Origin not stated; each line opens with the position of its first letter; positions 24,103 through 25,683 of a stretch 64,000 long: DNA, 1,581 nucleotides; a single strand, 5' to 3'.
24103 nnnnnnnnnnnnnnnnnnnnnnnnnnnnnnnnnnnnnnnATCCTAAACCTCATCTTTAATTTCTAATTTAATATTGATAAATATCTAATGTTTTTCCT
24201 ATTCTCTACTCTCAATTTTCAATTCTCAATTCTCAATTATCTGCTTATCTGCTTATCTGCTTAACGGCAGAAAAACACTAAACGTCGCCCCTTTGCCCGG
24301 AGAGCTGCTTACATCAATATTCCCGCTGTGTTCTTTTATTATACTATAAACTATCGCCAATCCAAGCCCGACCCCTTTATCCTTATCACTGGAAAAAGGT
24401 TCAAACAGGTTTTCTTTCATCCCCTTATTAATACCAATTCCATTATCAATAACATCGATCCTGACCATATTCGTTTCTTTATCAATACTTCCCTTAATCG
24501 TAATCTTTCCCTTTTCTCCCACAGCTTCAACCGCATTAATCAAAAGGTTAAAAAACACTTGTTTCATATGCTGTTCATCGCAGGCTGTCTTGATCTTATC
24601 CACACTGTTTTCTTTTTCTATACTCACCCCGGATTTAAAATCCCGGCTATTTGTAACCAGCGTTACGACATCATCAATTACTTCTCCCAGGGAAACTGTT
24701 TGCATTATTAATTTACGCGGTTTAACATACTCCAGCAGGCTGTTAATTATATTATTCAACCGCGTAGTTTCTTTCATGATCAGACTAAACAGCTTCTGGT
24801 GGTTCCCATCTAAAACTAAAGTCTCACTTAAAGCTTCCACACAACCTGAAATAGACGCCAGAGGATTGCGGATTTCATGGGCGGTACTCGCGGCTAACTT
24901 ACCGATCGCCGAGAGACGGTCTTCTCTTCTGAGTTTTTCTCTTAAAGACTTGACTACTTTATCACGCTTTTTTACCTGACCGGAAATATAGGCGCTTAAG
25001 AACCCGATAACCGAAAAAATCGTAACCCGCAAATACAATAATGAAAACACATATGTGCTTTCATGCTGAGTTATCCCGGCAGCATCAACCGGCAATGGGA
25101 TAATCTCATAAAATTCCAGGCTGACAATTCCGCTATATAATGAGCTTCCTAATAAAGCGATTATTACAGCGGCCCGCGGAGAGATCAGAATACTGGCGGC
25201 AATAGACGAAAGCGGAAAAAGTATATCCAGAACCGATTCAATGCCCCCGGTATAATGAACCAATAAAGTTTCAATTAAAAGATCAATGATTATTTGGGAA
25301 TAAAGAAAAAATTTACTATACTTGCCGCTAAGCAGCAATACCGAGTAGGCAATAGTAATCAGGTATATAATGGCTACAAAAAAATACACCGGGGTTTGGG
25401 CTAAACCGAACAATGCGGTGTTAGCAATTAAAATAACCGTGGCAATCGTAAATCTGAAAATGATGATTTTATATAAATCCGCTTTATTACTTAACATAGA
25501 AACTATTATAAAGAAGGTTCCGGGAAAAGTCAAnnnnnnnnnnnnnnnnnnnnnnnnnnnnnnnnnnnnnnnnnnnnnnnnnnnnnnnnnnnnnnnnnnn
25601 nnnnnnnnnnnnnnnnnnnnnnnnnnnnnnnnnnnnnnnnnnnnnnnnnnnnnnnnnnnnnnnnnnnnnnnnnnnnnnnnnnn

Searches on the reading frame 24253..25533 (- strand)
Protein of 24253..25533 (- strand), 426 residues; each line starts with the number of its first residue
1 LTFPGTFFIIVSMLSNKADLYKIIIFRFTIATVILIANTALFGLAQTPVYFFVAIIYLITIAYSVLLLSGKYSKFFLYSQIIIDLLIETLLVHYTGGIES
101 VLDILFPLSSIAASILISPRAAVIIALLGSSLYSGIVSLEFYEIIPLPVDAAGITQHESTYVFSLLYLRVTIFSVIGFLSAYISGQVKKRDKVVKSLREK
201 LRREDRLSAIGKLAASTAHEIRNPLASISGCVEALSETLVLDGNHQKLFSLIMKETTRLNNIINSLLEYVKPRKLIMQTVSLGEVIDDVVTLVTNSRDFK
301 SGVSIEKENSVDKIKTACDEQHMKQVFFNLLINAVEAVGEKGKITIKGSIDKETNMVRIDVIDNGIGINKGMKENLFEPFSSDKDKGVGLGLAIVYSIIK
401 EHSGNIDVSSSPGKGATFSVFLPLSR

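Call 12: search_protein_families(library=ncbifam, proteins=[window:24253-25533:-])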
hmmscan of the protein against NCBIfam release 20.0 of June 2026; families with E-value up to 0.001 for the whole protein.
window:24253-25533:- (426 aa): 83 families (the best 25 are shown)
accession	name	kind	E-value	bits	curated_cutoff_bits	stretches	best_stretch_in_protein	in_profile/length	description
NF008468.0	PRK11360.1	equivalog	1.9e-69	234.6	646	1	195-425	381-609/616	two-component system sensor histidine kinase AtoS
NF007688.0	PRK10364.1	equivalog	9.7e-59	199.3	479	1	170-424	203-451/460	two-component system sensor histidine kinase ZraS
NF053867.1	SprKinKinDBac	equivalog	5.9e-47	160.2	775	1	198-425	273-498/500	sporulation kinase KinD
NF010411.0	PRK13837.1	equivalog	9.2e-43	146.3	647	1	188-425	428-676/828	two-component system VirA-like sensor kinase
NF046044.1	PnpS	equivalog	5.8e-39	134.2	400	1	215-423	175-390/390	two-component system histidine kinase PnpS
NF008293.1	PRK11073.1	equivalog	3.6e-33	115.2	240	1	180-425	101-348/349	nitrogen regulation protein NR(II)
NF041735.1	hist_kin_RppB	equivalog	6.2e-32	110.9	400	1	212-423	218-438/438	two-component system sensor histidine kinase RppB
TIGR02966.1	phoR_proteo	equivalog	7.5e-32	110.7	334.2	1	214-421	118-332/333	phosphate regulon sensor histidine kinase PhoR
NF046020.1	HisKinCckABruc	equivalog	1.2e-31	109.4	1000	1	195-423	465-706/868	cell cycle histidine kinase CckA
NF033792.0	ActS_PrrB_HisK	equivalog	1.5e-31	109.7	350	1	30-422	25-417/423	ActS/PrrB/RegB family redox-sensitive histidine kinase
TIGR02956.1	TMAO_torS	equivalog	1.6e-31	109.3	676.5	1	214-425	468-683/967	TMAO reductase system sensor histidine kinase/response regulator TorS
NF052574.1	HisKinEspCMyxo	equivalog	6e-31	107.4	1200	1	194-424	401-637/785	serine histidine kinase EspC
NF038348.1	T2SS_HK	subfamily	8e-31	107.1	450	1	249-424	398-573/574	histidine kinase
NF006800.0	PRK09303.1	equivalog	4.5e-30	104.8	342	1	187-425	128-378/383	histidine kinase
NF047466.1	hybrid_RR_LvrB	exception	5e-30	104.9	500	1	195-424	137-376/377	hybrid histidine kinase/response regulator LvrB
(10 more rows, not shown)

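Call 13: search_protein_families(library=pfam, proteins=[window:24253-25533:-])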
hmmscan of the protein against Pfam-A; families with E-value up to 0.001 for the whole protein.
window:24253-25533:- (426 aa): 4 families
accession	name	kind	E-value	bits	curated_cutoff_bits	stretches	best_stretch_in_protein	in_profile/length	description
PF02518.31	HATPase_c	-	2.2e-26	92.9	26.4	1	319-425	2-110/111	Histidine kinase-, DNA gyrase B-, and HSP90-like ATPase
PF00512.31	HisKA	-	4.6e-15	55.9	26.9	1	211-271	3-62/66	His Kinase A (phospho-acceptor) domain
PF14501.12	HATPase_c_5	-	4.2e-06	27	22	1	323-410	6-90/102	GHKL domain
PF25323.1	6TM_PilS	-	7.3e-05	23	27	1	23-156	15-160/189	PilS-like transmembrane domain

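Call 60: find_homologous_proteins(query=window:24253-25494:-, max_evalue=1e-40)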
Query window:24253-25494:- (413 aa): 1511 proteins with E <= 1e-40 among 8000 candidates; the best 120 are listed.
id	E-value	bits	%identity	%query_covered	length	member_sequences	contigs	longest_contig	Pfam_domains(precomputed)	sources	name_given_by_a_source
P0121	4.2e-255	864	100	100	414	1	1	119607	PF02518.32,PF00512.32,PF14501.13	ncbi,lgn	ncbi:MAG: ATP-binding protein [Candidatus Omnitrophota bacterium]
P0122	7.9e-181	619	73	100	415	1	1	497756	PF25323.3,PF02518.32,PF00512.32,PF14501.13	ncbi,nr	ncbi:MAG: GHKL domain-containing protein [PVC group bacterium]|nr:GHKL domain-containing protein [PV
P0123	1.5e-172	592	70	99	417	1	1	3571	PF25323.3,PF02518.32,PF00512.32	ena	-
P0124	7.3e-166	570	67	99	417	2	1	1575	PF25323.3,PF02518.32,PF00512.32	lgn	-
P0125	9.1e-165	566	66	99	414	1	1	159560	PF25323.3,PF02518.32,PF00512.32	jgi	-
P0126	1.0e-164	566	66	99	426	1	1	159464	PF25323.3,PF02518.32,PF00512.32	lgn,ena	-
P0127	1.3e-159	549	64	99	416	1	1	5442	PF25323.3,PF02518.32,PF00512.32,PF13589.13,PF14501.13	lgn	-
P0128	3.6e-159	548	65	99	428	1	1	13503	PF25323.3,PF02518.32,PF00512.32,PF14501.13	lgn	-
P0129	4.9e-159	548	65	99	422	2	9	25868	PF25323.3,PF02518.32,PF00512.32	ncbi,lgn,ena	-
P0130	1.2e-158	546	64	100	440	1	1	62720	PF25323.3,PF02518.32,PF00512.32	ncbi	-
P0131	2.8e-157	542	64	94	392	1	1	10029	PF25323.3,PF02518.32,PF00512.32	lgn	-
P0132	8.4e-157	540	62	99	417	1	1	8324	PF02518.32,PF00512.32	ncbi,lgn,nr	ncbi:MAG: ATP-binding protein [Candidatus Omnitrophica bacterium]|nr:ATP-binding protein [Candidatus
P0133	8.0e-156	537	64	97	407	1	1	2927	PF25323.3,PF02518.32,PF00512.32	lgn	-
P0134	1.9e-155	536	63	99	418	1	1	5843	PF02518.32,PF00512.32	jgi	jgi:two-component system sensor histidine kinase PilS (NtrC family)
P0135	3.6e-155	535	63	100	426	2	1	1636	PF25323.3,PF02518.32,PF00512.32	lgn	-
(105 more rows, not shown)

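Call 61: find_encoding_contigs(protein=P0122, flank=6000, max_places=1)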
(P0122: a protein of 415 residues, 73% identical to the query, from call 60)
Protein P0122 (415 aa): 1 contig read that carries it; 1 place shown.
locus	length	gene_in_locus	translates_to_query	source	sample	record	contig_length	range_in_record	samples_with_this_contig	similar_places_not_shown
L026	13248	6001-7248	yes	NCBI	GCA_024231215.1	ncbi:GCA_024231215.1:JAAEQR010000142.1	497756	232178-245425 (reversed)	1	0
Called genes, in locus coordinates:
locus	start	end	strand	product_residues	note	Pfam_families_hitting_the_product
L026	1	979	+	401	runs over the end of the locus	PF28597:T2SSF_N, PF00482:T2SSF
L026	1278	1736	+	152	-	PF07963:N_methyl (weak)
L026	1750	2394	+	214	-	-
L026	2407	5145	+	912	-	-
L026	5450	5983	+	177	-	-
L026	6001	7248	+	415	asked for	PF25323:6TM_PilS, PF00512:HisKA, PF02518:HATPase_c, PF14501:HATPase_c_5 (weak)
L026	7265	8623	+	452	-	PF00072:Response_reg, PF00158:Sigma54_activat, PF14532:Sigma54_activ_2, PF00004:AAA (weak), PF07726:AAA_3 (weak), PF07728:AAA_5 (weak), PF25601:AAA_lid_14, PF02954:HTH_8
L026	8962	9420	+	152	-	PF07963:N_methyl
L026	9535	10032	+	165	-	PF07963:N_methyl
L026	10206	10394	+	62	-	PF12728:HTH_17 (weak), PF13411:MerR_1, PF00376:MerR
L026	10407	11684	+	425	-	PF00990:GGDEF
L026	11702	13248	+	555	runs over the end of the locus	PF11104:PilM_2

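Call 62: find_encoding_contigs(protein=P0125, flank=6000, max_places=1)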
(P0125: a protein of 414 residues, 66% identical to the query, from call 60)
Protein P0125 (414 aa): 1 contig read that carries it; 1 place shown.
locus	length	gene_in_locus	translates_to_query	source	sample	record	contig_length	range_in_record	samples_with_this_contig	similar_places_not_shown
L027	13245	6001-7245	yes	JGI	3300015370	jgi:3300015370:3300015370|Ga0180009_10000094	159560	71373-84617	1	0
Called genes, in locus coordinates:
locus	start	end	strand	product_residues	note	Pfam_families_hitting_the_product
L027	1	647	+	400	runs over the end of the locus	PF28597:T2SSF_N, PF00482:T2SSF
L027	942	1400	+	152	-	PF07963:N_methyl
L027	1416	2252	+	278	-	-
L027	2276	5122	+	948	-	-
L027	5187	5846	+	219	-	-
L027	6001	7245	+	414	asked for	PF25323:6TM_PilS (weak), PF00512:HisKA, PF02518:HATPase_c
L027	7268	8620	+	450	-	PF00072:Response_reg, PF00158:Sigma54_activat, PF14532:Sigma54_activ_2, PF00004:AAA (weak), PF07728:AAA_5, PF25601:AAA_lid_14, PF02954:HTH_8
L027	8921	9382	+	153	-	PF07963:N_methyl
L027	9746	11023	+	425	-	PF00990:GGDEF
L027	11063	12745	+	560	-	PF11104:PilM_2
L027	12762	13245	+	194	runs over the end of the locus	PF04350:PilO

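Call 90: find_encoding_contigs(protein=P0121, flank=3000, max_places=10)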
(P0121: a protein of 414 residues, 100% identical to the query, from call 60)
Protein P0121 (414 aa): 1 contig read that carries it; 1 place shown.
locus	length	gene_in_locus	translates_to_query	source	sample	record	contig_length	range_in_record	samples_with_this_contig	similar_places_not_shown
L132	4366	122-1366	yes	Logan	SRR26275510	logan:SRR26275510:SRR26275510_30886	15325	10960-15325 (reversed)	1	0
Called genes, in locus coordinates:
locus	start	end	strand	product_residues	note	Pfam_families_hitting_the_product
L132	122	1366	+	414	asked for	PF00512:HisKA, PF02518:HATPase_c, PF14501:HATPase_c_5 (weak)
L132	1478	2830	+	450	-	PF00072:Response_reg, PF00158:Sigma54_activat, PF14532:Sigma54_activ_2, PF00004:AAA (weak), PF07728:AAA_5 (weak), PF25601:AAA_lid_14, PF02954:HTH_8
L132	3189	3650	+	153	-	PF07963:N_methyl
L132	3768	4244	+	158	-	PF07963:N_methyl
